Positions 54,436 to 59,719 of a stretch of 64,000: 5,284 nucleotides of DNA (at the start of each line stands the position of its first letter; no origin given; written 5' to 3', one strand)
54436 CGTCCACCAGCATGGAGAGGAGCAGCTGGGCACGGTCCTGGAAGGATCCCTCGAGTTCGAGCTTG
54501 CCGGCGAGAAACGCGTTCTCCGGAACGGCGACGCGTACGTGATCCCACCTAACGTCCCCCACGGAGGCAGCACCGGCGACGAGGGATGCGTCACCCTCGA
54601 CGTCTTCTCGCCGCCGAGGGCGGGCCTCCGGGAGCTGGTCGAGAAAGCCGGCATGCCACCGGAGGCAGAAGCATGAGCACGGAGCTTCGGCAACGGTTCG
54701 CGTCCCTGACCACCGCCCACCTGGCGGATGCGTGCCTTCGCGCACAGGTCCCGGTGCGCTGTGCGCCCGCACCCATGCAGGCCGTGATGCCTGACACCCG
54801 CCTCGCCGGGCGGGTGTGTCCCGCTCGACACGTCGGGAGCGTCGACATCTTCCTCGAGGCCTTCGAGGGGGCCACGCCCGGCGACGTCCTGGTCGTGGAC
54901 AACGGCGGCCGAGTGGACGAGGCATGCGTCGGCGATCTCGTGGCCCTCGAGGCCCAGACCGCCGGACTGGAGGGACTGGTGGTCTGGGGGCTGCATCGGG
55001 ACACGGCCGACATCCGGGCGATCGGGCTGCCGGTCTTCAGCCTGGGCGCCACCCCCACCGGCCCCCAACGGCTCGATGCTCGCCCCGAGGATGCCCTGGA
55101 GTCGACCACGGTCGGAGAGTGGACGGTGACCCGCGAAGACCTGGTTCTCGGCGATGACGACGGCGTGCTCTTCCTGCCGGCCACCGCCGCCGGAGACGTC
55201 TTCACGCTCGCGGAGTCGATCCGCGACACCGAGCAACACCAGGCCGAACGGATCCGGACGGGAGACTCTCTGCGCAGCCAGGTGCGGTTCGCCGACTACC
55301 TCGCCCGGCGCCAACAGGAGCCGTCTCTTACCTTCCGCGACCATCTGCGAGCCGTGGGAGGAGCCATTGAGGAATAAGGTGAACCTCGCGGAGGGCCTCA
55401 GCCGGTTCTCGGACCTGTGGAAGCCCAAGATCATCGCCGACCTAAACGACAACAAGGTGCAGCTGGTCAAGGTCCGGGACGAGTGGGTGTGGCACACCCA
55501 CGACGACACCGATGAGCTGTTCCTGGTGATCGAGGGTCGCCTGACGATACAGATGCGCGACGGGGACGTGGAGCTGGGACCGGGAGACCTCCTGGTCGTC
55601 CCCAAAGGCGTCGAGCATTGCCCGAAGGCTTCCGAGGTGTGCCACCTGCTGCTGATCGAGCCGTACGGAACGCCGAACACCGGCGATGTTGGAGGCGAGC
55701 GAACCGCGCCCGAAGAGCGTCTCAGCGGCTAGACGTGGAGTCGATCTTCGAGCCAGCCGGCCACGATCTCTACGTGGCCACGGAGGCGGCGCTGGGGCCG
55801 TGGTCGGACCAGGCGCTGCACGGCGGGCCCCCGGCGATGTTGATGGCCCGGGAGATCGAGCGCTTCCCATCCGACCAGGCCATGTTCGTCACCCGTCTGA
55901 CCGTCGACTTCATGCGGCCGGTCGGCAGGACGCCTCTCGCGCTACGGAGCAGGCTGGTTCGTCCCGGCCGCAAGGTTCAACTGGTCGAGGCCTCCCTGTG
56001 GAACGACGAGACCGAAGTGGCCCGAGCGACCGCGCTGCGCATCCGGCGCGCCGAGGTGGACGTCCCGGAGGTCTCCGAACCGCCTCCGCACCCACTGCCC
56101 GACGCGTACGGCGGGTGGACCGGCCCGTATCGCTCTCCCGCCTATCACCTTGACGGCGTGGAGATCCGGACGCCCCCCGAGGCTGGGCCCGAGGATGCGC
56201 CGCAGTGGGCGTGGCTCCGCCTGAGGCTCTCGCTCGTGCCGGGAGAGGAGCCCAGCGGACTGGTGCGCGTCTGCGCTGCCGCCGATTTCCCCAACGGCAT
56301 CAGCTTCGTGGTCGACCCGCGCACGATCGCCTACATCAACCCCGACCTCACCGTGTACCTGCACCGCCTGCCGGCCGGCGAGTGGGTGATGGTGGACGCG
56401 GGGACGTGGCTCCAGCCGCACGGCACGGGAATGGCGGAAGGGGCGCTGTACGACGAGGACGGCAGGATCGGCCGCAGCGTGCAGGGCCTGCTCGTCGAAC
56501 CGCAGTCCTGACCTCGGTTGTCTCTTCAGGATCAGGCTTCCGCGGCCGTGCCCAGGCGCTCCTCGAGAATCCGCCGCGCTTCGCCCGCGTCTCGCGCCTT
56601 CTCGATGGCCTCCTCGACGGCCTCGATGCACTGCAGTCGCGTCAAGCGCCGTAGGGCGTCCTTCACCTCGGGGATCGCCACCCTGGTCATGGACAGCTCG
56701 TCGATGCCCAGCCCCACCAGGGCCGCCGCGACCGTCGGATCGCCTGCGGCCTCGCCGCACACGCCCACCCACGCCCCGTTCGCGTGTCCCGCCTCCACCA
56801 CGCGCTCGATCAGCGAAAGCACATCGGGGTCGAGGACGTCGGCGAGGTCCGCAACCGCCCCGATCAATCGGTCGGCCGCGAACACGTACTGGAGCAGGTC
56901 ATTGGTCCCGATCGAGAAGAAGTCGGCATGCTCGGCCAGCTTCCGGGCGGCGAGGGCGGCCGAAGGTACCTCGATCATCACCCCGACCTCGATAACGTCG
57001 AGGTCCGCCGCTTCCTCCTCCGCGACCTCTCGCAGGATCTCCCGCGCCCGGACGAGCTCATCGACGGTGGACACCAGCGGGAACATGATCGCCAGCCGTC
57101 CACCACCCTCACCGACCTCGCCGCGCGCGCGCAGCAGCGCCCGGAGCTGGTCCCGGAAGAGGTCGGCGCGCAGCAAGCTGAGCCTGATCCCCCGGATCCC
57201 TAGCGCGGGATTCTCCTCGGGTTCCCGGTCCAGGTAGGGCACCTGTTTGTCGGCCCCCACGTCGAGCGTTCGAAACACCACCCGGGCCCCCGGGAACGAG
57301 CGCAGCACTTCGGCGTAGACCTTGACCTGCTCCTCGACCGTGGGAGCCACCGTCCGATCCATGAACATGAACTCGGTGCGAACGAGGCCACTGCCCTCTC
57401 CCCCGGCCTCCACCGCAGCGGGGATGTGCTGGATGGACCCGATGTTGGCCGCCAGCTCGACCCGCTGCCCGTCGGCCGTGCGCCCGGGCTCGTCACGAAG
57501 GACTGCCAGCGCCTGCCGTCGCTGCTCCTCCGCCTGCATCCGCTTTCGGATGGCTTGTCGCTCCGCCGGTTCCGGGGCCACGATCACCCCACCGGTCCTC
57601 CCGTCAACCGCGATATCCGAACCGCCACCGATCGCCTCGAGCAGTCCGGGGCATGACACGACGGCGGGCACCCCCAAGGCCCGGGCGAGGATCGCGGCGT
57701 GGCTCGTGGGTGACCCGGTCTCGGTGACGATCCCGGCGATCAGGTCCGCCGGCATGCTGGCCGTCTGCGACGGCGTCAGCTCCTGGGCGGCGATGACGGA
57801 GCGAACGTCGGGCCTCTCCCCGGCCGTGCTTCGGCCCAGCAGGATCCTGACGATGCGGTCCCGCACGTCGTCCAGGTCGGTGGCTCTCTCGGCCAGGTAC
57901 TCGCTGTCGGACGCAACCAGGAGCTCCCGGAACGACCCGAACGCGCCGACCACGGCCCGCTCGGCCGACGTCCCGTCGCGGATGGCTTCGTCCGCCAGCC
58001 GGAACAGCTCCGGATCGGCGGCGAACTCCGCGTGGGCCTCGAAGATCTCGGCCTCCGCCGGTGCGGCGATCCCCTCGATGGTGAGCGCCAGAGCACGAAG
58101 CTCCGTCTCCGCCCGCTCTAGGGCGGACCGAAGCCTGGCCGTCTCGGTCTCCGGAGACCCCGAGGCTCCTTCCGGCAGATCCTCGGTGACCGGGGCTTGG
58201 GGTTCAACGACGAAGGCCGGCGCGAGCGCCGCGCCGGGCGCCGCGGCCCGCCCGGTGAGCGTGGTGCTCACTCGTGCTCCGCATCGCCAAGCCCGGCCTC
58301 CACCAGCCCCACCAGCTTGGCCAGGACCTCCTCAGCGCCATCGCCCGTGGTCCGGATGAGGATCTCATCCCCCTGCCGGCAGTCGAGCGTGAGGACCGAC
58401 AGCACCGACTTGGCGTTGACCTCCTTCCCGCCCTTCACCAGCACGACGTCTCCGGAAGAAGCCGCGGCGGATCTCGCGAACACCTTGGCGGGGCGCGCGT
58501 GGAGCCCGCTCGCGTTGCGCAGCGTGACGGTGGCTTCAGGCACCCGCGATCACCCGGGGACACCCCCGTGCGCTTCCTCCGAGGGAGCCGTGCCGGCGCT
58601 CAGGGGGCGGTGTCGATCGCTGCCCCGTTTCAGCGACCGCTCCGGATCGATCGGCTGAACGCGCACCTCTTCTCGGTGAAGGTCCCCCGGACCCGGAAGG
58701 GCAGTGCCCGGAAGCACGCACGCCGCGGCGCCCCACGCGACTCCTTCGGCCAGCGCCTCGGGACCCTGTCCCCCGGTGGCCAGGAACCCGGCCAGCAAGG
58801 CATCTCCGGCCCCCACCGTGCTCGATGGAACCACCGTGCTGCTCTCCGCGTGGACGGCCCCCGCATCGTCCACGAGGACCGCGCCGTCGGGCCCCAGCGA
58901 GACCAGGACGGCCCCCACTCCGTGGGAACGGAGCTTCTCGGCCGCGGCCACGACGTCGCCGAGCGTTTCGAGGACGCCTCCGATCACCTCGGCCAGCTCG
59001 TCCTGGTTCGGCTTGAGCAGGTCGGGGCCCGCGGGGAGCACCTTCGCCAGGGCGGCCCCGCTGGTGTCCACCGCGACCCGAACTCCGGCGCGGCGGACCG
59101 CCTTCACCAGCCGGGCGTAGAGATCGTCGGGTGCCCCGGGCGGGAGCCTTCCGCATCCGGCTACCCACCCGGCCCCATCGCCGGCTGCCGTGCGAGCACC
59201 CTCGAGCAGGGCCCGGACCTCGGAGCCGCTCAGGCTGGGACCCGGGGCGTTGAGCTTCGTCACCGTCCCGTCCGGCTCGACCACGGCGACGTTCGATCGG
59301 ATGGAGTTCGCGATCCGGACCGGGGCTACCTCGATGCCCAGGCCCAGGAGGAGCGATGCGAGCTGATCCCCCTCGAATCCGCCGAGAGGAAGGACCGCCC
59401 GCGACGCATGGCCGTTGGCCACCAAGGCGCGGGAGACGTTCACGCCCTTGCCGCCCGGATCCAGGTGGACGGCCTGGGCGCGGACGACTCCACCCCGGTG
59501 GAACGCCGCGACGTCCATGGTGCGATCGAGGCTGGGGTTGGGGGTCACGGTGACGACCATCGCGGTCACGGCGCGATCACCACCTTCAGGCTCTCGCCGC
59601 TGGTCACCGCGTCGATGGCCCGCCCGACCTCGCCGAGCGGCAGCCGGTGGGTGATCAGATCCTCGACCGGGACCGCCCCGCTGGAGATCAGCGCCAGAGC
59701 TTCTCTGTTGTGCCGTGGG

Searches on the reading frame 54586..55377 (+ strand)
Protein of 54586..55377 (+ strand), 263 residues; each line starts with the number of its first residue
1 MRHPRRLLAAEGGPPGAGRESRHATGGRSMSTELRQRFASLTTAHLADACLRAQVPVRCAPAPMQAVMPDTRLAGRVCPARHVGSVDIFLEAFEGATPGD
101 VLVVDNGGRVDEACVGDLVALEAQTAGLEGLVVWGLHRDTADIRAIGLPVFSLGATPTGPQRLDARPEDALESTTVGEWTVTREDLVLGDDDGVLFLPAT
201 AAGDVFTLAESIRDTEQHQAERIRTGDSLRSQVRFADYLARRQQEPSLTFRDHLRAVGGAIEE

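Call 27: search_protein_families(library=pfam, proteins=[window:54586-55377:+], max_evalue=0.000001)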
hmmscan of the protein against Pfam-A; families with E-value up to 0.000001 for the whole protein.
window:54586-55377:+ (263 aa): 1 family
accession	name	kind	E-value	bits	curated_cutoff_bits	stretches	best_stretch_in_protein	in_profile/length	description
PF03737.21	RraA-like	-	5.5e-26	92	24.5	1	43-195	1-151/152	Aldolase/RraA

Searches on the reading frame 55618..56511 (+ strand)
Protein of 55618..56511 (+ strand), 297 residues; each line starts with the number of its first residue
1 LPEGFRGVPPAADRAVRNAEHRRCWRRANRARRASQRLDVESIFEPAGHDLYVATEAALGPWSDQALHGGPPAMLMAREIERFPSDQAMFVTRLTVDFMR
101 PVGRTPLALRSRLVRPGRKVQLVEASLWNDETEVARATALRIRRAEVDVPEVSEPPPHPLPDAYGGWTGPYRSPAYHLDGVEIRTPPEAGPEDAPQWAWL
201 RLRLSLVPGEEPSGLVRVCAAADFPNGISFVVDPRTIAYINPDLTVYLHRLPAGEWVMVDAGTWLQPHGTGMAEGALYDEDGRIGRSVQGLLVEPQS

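Call 27: search_protein_families(library=pfam, proteins=[window:55618-56511:+], max_evalue=0.000001)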
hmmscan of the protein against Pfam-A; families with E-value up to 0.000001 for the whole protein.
window:55618-56511:+ (297 aa): 2 families
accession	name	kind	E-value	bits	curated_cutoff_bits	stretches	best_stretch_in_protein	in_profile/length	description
PF20789.3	4HBT_3C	-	1.6e-21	77.4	24.1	1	165-293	16-140/140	Acyl-CoA thioesterase C-terminal domain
PF13622.12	4HBT_3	-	1.2e-17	64.4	24.3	1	60-141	3-82/83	Acyl-CoA thioesterase N-terminal domain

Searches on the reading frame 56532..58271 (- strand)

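Call 27: search_protein_families(library=pfam, proteins=[window:56532-58271:-], max_evalue=0.000001)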
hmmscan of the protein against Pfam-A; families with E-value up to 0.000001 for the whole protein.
window:56532-58271:- (579 aa): 3 families
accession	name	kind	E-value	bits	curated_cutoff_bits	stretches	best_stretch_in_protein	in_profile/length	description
PF02896.24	PEP-utilizers_C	-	9.2e-99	330.7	22.8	1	255-543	4-291/293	PEP-utilising enzyme, PEP-binding domain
PF05524.18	PEP-utilisers_N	-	3.7e-23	82.4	24.4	1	6-129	1-121/121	PEP-utilising enzyme, N-terminal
PF00391.29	PEP-utilizers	-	6.7e-22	77.3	23.1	1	158-227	5-72/72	PEP-utilising enzyme, mobile domain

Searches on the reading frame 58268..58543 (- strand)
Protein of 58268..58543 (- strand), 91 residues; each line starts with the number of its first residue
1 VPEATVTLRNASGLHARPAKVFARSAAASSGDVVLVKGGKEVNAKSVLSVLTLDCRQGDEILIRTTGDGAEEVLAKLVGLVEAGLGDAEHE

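Call 27: search_protein_families(library=pfam, proteins=[window:58268-58543:-], max_evalue=0.000001)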
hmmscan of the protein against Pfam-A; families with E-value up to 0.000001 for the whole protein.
window:58268-58543:- (91 aa): 1 family
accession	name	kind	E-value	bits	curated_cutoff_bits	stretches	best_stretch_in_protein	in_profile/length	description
PF00381.24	PTS-HPr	-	4.6e-23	81.5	23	1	3-82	2-80/81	PTS HPr component phosphorylation site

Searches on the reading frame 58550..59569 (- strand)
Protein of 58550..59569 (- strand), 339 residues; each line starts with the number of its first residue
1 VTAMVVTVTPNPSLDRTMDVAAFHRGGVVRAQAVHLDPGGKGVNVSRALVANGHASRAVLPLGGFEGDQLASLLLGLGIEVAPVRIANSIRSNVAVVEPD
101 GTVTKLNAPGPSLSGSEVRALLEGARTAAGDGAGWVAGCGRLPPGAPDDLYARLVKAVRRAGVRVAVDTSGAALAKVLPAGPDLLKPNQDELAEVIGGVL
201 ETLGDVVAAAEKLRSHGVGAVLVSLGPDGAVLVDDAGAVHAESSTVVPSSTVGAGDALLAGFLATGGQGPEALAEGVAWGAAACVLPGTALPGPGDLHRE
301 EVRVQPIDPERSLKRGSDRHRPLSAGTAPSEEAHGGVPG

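Call 27: search_protein_families(library=pfam, proteins=[window:58550-59569:-], max_evalue=0.000001)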
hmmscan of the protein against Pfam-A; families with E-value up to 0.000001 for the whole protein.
window:58550-59569:- (339 aa): 1 family
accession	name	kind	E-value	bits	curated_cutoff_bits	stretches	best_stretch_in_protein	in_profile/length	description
PF00294.29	PfkB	-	4.8e-38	131.7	25.8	1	11-290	4-296/302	pfkB family carbohydrate kinase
